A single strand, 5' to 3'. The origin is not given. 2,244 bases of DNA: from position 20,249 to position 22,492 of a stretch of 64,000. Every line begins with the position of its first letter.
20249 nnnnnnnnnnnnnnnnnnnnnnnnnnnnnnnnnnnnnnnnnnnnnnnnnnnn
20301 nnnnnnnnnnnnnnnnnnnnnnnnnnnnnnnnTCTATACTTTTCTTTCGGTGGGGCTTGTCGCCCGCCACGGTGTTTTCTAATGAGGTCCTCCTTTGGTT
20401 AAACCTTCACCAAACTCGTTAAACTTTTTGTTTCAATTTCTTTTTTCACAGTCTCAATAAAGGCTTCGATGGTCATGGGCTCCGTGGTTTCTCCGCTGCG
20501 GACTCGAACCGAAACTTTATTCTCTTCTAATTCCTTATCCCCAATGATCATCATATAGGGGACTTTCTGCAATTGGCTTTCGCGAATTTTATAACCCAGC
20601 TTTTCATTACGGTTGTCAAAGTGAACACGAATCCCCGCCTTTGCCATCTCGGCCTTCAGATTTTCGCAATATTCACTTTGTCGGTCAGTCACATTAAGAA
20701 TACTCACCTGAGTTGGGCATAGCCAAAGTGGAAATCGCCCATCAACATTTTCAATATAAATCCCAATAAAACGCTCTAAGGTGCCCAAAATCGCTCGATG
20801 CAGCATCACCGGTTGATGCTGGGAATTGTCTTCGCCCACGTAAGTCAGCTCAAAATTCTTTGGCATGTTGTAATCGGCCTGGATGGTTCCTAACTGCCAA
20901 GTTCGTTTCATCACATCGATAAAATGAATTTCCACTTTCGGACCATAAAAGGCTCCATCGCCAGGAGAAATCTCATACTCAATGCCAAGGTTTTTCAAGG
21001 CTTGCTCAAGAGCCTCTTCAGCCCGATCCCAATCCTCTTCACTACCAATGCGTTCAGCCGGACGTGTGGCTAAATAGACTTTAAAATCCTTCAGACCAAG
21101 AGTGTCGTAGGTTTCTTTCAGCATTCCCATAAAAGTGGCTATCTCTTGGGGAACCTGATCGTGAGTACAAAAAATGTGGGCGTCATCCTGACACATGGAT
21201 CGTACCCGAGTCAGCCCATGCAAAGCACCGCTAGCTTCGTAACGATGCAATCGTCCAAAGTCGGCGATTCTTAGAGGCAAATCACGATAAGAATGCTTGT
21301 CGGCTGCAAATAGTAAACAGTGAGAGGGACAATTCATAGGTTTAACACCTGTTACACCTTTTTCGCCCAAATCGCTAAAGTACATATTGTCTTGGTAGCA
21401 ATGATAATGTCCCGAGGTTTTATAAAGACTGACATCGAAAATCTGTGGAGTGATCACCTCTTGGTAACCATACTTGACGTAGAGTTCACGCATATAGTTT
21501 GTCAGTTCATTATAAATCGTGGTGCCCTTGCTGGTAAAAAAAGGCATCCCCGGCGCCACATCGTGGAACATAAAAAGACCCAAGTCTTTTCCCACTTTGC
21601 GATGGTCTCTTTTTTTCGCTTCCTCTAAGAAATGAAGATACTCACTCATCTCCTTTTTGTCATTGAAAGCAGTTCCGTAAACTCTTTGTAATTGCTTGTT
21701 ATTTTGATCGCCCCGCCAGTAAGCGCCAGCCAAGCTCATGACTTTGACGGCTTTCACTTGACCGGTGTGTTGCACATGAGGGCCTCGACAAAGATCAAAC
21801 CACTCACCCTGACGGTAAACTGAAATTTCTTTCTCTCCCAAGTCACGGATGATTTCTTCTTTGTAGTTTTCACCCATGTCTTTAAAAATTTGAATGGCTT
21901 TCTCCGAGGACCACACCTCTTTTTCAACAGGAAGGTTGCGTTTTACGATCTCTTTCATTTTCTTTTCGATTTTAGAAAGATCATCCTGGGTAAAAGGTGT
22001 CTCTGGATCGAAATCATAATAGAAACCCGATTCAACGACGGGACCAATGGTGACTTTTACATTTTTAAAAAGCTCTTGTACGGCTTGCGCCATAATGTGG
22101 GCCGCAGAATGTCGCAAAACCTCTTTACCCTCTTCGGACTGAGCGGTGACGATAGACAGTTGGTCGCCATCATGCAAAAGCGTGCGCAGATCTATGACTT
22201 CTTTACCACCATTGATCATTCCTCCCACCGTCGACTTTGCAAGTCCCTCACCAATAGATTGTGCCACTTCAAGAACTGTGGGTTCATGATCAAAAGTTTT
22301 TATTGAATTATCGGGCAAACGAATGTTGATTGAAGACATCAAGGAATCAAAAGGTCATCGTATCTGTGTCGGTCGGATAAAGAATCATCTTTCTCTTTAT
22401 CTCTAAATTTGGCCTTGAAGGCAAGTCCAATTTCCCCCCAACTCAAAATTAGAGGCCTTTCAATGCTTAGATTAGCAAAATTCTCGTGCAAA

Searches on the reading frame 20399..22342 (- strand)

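Call 72: search_protein_families(library=pfam, proteins=[window:20399-22342:-], max_evalue=0.00001)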
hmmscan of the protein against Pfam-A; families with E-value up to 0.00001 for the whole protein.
window:20399-22342:- (647 aa): 4 families
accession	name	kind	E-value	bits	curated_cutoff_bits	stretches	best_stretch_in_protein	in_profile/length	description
PF00587.30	tRNA-synt_2b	-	7.2e-43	147.2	29.3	1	332-532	12-178/179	tRNA synthetase class II core domain (G, H, P, S and T)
PF03129.25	HGTP_anticodon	-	2.1e-24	86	21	1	545-634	1-93/94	Anticodon binding domain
PF07973.19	tRNA_SAD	-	6.2e-17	61.7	24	1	173-222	1-44/44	Threonyl and Alanyl tRNA synthetase second additional domain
PF02824.27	TGS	-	2.1e-10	40.9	22.2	1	5-66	1-60/60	TGS domain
